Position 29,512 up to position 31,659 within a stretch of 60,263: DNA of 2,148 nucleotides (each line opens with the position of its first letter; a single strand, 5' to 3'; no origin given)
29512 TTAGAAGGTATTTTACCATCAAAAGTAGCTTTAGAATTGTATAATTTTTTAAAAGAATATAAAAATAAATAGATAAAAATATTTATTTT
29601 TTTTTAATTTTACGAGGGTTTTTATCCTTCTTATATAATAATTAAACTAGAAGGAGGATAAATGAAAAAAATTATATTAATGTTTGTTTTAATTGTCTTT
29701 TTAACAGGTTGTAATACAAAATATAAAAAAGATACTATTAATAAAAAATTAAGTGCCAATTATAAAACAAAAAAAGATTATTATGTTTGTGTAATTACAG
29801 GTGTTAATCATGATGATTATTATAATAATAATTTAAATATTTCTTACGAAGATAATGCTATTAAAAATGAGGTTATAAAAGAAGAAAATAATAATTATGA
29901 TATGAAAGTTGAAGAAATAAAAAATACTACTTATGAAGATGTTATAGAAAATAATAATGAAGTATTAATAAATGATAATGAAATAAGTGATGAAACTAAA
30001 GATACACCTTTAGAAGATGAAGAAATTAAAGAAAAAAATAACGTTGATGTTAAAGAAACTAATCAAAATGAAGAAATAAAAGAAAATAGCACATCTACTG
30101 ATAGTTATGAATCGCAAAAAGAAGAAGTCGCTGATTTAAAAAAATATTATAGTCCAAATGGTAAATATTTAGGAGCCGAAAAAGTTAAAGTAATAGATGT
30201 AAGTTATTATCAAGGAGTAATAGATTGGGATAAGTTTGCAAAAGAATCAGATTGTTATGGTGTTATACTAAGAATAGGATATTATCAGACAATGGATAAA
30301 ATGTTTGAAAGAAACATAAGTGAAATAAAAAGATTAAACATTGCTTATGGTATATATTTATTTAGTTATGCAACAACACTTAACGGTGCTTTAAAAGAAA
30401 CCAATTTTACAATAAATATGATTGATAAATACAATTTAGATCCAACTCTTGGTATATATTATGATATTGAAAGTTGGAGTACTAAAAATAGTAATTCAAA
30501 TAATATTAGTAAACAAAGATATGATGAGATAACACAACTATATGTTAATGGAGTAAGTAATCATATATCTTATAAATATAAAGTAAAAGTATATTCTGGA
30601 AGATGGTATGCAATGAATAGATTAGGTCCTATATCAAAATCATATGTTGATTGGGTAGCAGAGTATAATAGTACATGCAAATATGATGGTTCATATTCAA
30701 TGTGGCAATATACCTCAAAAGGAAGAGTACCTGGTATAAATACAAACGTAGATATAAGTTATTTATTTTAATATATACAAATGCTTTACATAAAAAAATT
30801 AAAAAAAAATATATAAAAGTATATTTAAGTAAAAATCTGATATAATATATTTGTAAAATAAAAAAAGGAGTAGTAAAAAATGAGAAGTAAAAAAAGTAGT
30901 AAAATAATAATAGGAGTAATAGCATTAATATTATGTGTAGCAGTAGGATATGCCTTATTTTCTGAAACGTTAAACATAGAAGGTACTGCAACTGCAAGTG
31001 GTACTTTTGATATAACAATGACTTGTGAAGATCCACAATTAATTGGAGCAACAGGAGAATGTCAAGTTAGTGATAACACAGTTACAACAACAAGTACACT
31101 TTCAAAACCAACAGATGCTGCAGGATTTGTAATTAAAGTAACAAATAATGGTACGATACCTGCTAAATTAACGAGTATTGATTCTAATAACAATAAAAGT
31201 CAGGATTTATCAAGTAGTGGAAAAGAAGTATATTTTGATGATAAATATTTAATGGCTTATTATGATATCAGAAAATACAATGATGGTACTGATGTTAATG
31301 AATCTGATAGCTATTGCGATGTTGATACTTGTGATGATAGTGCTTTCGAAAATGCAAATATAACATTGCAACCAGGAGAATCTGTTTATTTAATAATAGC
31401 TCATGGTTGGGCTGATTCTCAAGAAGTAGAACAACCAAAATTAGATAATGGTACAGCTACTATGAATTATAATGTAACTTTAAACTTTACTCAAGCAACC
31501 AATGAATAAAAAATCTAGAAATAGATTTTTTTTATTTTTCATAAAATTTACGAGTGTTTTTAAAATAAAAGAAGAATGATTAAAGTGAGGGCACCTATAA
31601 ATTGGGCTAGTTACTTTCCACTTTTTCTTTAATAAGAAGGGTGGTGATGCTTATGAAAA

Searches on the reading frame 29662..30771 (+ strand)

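Call 11: search_protein_families(library=pfam, proteins=[window:29662-30771:+], max_evalue=0.1)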
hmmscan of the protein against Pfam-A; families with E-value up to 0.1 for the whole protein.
window:29662-30771:+ (369 aa): 2 families
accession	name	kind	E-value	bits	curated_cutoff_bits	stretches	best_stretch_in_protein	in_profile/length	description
PF01183.26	Glyco_hydro_25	-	5.6e-17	63.1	27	1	178-359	1-180/180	Glycosyl hydrolases family 25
PF08139.17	LPAM_1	-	6.4e-05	23.6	20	1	1-18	1-18/18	Prokaryotic membrane lipoprotein lipid attachment site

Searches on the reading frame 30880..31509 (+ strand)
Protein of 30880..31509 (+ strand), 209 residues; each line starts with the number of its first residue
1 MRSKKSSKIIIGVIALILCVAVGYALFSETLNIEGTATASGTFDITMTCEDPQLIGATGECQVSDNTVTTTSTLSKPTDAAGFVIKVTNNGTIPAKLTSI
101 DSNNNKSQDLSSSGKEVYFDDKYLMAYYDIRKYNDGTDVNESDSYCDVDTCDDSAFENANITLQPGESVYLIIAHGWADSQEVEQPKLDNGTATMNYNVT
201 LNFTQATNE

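Call 11: search_protein_families(library=pfam, proteins=[window:30880-31509:+], max_evalue=0.1)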
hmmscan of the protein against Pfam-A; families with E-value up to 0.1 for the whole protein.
window:30880-31509:+ (209 aa): 1 family
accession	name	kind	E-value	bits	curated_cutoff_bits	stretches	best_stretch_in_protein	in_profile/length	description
PF18906.5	Phage_tube_2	-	0.00017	21.7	27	1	28-109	111-186/266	Phage tail tube protein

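Call 13: find_related_loci(query=window:30880-31509:+, collection=genome_contigs, flank=4000)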
Query window:30880-31509:+ (209 aa) in genome_contigs; peptide patterns used: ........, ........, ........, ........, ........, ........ (x = any residue, [..] = any of these).
106 stretches matched a pattern; 1 encode a relative of the query (tblastn E <= 1e-3); 1 distinct loci.
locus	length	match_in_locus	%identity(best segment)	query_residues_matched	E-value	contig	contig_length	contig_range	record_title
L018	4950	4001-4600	70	9-209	9e-91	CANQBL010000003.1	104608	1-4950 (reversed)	MAG: uncultured Bacilli bacterium isolate Lapin-003-2__bin84 genome assembly, contig: Lapin-003-2__NODE_157_length_10460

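Call 15: find_encoding_contigs(protein=window:30880-31509:+, flank=6000, max_places=10)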
Protein window:30880-31509:+ (209 aa): 5 contigs read that carry it; 2 places shown.
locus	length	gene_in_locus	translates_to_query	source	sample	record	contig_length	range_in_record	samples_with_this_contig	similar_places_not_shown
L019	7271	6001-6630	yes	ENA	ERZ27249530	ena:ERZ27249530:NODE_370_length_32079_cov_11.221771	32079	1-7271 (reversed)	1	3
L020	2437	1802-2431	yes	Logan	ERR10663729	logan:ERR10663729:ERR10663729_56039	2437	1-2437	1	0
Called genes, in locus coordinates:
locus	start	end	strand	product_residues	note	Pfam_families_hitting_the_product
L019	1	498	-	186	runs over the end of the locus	PF01205:Impact_N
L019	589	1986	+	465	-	PF01225:Mur_ligase, PF08245:Mur_ligase_M, PF02875:Mur_ligase_C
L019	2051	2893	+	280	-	-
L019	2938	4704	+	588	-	PF01541:GIY-YIG, PF27096:UvrC_M, PF02151:UVR (weak), PF22920:UvrC_RNaseH, PF08459:UvrC_RNaseH_dom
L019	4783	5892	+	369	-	PF01183:Glyco_hydro_25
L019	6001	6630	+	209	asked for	-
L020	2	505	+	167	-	?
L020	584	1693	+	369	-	PF01183:Glyco_hydro_25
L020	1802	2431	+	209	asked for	-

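Call 21: search_protein_families(library=ncbifam, proteins=[window:30880-31509:+], max_evalue=0.1)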
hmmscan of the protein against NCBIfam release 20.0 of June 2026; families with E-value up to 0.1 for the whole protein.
window:30880-31509:+ (209 aa): 0 families

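Call 22: find_homologous_proteins(query=window:30880-31509:+)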
Query window:30880-31509:+ (209 aa): 137 proteins with E <= 0.001 among 263 candidates; the best 120 are listed.
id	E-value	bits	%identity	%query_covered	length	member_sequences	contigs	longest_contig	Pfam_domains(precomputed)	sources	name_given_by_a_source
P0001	6.6e-132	455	100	100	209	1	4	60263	-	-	-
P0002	5.0e-99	348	78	99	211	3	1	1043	-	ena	-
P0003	2.6e-85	303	70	100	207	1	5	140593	-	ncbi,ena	-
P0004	3.9e-48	182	50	98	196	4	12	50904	-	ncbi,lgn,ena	-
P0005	7.5e-48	181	48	97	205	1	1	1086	-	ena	-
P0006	2.7e-47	179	51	97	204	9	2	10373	-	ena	-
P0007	5.1e-47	179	51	98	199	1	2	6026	-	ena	-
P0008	6.1e-47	178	50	99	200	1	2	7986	-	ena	-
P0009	1.9e-46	177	49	98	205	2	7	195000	-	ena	-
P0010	4.4e-45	172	49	97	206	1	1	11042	-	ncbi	-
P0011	1.5e-44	170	46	100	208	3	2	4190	-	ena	-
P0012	1.9e-44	170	47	98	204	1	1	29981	-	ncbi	-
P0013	2.3e-44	170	50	97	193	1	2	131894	-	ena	-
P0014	3.1e-44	169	50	98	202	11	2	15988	-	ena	-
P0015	1.1e-42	164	45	100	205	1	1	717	-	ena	-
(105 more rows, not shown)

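Call 24: find_related_loci(query=A3, collection=genome_contigs, flank=3000)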
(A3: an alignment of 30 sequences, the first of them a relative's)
Query A3 (209 aa) in genome_contigs; peptide patterns used: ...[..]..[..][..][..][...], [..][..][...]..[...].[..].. (x = any residue, [..] = any of these).
218 stretches matched a pattern; 84 encode a relative of the query (tblastn E <= 1e-3); the best 80 are kept; 77 distinct loci.
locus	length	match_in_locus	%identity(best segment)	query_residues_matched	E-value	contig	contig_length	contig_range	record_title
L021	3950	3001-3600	70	9-209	8e-89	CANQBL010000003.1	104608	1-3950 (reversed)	MAG: uncultured Bacilli bacterium isolate Lapin-003-2__bin84 genome assembly, contig: Lapin-003-2__NODE_157_length_10460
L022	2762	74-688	49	2-208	6e-54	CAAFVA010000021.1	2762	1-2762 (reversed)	MAG TPA_asm: Bacilli bacterium, isolate HGM10829, WGS project CAAFVA010000000 data, contig: SRS295027_37_k89_14921, whol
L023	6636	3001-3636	46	2-208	3e-51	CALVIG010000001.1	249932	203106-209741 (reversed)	MAG: uncultured Bacilli bacterium isolate BRZ_II__bin28 genome assembly, contig: BRZ_II__NODE_37_length_249932_cov_21.00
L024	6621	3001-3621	47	2-208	8e-51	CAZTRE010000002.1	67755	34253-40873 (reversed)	MAG TPA_asm: uncultured Mycoplasma sp. isolate SRP287540_co1_217 genome assembly, contig: NODE_321_length_67755_cov_27.3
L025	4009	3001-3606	47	5-208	1e-50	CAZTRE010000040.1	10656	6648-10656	MAG TPA_asm: uncultured Mycoplasma sp. isolate SRP287540_co1_217 genome assembly, contig: NODE_6878_length_10656_cov_32.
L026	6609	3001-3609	49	2-208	3e-50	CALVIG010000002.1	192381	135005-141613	MAG: uncultured Bacilli bacterium isolate BRZ_II__bin28 genome assembly, contig: BRZ_II__NODE_71_length_192381_cov_20.93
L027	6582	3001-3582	48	1-206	5e-50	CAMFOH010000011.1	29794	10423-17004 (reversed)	MAG: uncultured Mollicutes bacterium isolate ERR2020022_bin.3_metaWRAP_v1.3_MAG genome assembly, contig: ERZ10552055.223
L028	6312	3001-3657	45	1-205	9e-50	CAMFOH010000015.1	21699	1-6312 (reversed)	MAG: uncultured Mollicutes bacterium isolate ERR2020022_bin.3_metaWRAP_v1.3_MAG genome assembly, contig: ERZ10552055.375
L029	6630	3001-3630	45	5-208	7e-49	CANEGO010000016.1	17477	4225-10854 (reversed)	MAG TPA_asm: uncultured Clostridium sp. isolate SRR18439538_bin.11_metawrap_v1.3_MAG genome assembly, contig: NODE.1176_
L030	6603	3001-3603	47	12-207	3e-48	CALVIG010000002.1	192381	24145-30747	MAG: uncultured Bacilli bacterium isolate BRZ_II__bin28 genome assembly, contig: BRZ_II__NODE_71_length_192381_cov_20.93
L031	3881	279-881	48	5-208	2e-47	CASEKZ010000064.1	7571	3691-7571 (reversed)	uncultured bacterium isolate CO.T19.metabat-bins.98 genome assembly, contig: CO.T19.metabat-bins.98.fa_k141_8641968, who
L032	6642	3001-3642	44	1-209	7e-47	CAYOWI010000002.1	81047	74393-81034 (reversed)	MAG TPA_asm: uncultured Muribaculaceae bacterium isolate SRP287540_co1_447 genome assembly, contig: NODE_211_length_8104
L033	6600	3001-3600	45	1-208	1e-46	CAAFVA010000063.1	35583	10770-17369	MAG TPA_asm: Bacilli bacterium, isolate HGM10829, WGS project CAAFVA010000000 data, contig: SRS295027_37_k89_61054, whol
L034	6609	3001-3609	44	1-205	6e-46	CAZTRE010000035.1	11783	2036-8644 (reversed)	MAG TPA_asm: uncultured Mycoplasma sp. isolate SRP287540_co1_217 genome assembly, contig: NODE_5994_length_11783_cov_38.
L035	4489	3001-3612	45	1-206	3e-46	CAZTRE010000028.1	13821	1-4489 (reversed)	MAG TPA_asm: uncultured Mycoplasma sp. isolate SRP287540_co1_217 genome assembly, contig: NODE_4775_length_13821_cov_32.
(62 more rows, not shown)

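Call 27: find_encoding_contigs(protein=P0003, flank=6000, max_places=10)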
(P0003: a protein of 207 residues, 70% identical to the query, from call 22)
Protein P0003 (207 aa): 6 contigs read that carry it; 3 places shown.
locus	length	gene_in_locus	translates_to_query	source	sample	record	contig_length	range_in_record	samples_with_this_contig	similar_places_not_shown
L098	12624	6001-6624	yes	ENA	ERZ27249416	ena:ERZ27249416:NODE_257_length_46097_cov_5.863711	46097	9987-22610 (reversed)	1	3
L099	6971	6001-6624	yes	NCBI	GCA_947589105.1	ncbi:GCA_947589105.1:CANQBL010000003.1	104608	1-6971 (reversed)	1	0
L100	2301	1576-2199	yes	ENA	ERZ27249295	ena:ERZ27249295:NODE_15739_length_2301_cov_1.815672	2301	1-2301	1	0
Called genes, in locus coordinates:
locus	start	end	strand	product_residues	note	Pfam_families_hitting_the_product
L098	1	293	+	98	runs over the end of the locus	PF00085:Thioredoxin, PF13728:TraF (weak), PF13098:Thioredoxin_2, PF13192:Thioredoxin_3 (weak), PF05768:Glrx-like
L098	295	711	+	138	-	PF07963:N_methyl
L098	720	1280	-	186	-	PF01205:Impact_N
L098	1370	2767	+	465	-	PF01225:Mur_ligase, PF08245:Mur_ligase_M, PF02875:Mur_ligase_C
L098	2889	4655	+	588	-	PF01541:GIY-YIG, PF27096:UvrC_M, PF22920:UvrC_RNaseH, PF08459:UvrC_RNaseH_dom, PF14520:HHH_5 (weak)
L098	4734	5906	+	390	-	PF01183:Glyco_hydro_25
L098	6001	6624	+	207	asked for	-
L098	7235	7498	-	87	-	-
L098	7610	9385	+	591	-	PF02518:HATPase_c, PF13589:HATPase_c_3, PF01119:DNA_mis_repair, PF08676:MutL_C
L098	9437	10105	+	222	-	-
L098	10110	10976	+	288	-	PF01745:IPT, PF01715:IPPT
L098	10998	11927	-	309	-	PF01841:Transglut_core (weak)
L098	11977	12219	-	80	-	PF01649:Ribosomal_S20p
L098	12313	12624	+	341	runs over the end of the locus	PF03418:Peptidase_A25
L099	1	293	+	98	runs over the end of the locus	PF00085:Thioredoxin, PF13728:TraF (weak), PF13098:Thioredoxin_2, PF13192:Thioredoxin_3 (weak), PF05768:Glrx-like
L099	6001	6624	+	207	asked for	-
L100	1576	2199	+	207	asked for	-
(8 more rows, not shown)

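Call 72: search_protein_families(library=padloc, proteins=[window:30880-31509:+], max_evalue=1)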
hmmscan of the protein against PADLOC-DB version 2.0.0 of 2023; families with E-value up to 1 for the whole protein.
window:30880-31509:+ (209 aa): 0 families

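Call 73: search_protein_families(library=phrogs, proteins=[window:30880-31509:+], max_evalue=1)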
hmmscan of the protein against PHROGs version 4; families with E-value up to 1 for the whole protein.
window:30880-31509:+ (209 aa): 5 families
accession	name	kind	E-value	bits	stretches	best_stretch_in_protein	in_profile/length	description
phrog_202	-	tail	0.028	14.3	1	24-97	119-180/523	distal tail protein Dit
phrog_2409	-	unknown function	0.06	14.5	1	101-155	61-115/133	-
phrog_11737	-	tail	0.12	13.6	0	135-181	37-80/195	minor tail protein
phrog_12125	-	unknown function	0.18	12.9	1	1-30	1-29/62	-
phrog_20516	-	unknown function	0.54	11.4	1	66-116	11-64/82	-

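Call 82: predict_structure(alignment_id=A3)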
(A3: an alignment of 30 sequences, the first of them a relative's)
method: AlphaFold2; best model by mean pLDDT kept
length: 209 residues; sequences in the alignment: 30
mean_pLDDT: 83.5   pTM: 0.73
mean pLDDT of the five models: 83.5, 80.9, 79.7, 78.3, 77.8
residues with pLDDT >= 90: 106; 70-90: 61; 50-70: 37; < 50: 5
segments of 3 or more residues with pLDDT < 50: 1-3
pLDDT, mean of each block of 10 residues (from residue 1): 58 83 67 56 93 92 97 93 96 94 92 92 92 68 71 78 94 89 70 95 83
secondary structure, 60 per line:
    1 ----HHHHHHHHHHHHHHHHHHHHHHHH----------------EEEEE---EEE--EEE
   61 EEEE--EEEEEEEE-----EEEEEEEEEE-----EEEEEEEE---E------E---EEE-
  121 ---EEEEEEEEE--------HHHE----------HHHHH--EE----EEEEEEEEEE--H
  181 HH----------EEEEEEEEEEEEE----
elements in order: H5-28 E45-49 E53-55 E58-64 E67-74 E80-89 E95-102 E117-119 E124-132 H155-159 E168-177 E193-205

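Call 84: fold_search(model_id=the predicted structure, library=pdb)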
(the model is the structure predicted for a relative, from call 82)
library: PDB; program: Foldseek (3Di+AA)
matches with E <= 10: 791; with E <= 0.001: 0
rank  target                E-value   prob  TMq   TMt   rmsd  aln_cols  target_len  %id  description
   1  8j6g                  1.4e-02  0.21  0.19  0.09  16.0       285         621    7  Neutron structure of copper amine oxidase from Arthrobacter globiformis anaerobically reduced by phenylethylamine at pD  (released 2023-09-20)
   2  2cfd_A                1.6e-02  0.38  0.25  0.11  15.1       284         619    7  AGAO in complex with wc4l3 (Ru-wire inhibitor, 4-carbon linker, lambda enantiomer, data set 3) (released 2007-05-01)
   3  1avk                  1.7e-02  0.18  0.18  0.08  17.0       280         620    8  CRYSTAL STRUCTURES OF THE COPPER-CONTAINING AMINE OXIDASE FROM ARTHROBACTER GLOBIFORMIS IN THE HOLO-AND APO-FORMS: IMPLI (released 1998-03-18)
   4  4lr4_A                1.9e-02  0.44  0.24  0.17  13.4       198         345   11  Crystal structure of a putative secreted protein (EUBREC_3654) from Eubacterium rectale at 2.43 A resolution (released 2013-09-18)
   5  6l9c                  2.0e-02  0.21  0.21  0.09  16.2       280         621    7  Neutron structure of copper amine oxidase from Arthrobacter glibiformis at pD 7.4 (released 2020-04-29)
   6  1oac_A                2.3e-02  0.21  0.21  0.08  17.1       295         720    7  CRYSTAL STRUCTURE OF A QUINOENZYME: COPPER AMINE OXIDASE OF ESCHERICHIA COLI AT 2 ANGSTROEMS RESOLUTION (released 1996-04-03)
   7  8aur_A                2.7e-02  0.72  0.33  0.31   9.7       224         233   11  Cryo-EM structure of a TasA fibre (released 2022-11-30)
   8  4yci_B                2.7e-02  0.25  0.21  0.22  19.0       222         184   14  non-latent pro-bone morphogenetic protein 9 (released 2015-03-04)
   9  3wa2                  2.7e-02  0.20  0.21  0.10  15.6       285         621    8  High resolution crystal structure of copper amine oxidase from arthrobacter globiformis (released 2013-09-11)
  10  1jrq_B                2.9e-02  0.20  0.21  0.09  16.6       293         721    6  X-ray Structure Analysis of the Role of the Conserved Tyrosine-369 in Active Site of E. coli Amine Oxidase (released 2001-11-21)
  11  4zh2_A                2.9e-02  0.11  0.14  0.11  19.0       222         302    8  Crystal structure of Escherichia coli RNA polymerase in complex with CBR703 (released 2015-08-05)
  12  4lr4_C                3.0e-02  0.35  0.24  0.17  13.4       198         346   11  Crystal structure of a putative secreted protein (EUBREC_3654) from Eubacterium rectale at 2.43 A resolution (released 2013-09-18)
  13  8r8q_B                3.4e-02  0.21  0.22  0.15  19.8       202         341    8  Lysosomal peptide transporter (released 2024-05-01)
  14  7wnp                  4.0e-02  0.25  0.25  0.11  15.2       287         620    7  Crystallographic structure of copper amine oxidase from Arthrobacter glibiformis at pD 7.4 determined by both X-ray and  (released 2022-04-20)
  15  6cxh_A                4.0e-02  0.23  0.15  0.10  20.4       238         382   14  Crystal structure of particulate methane monooxygenase from Methylomicrobium alcaliphilum 20Z (released 2018-05-16)
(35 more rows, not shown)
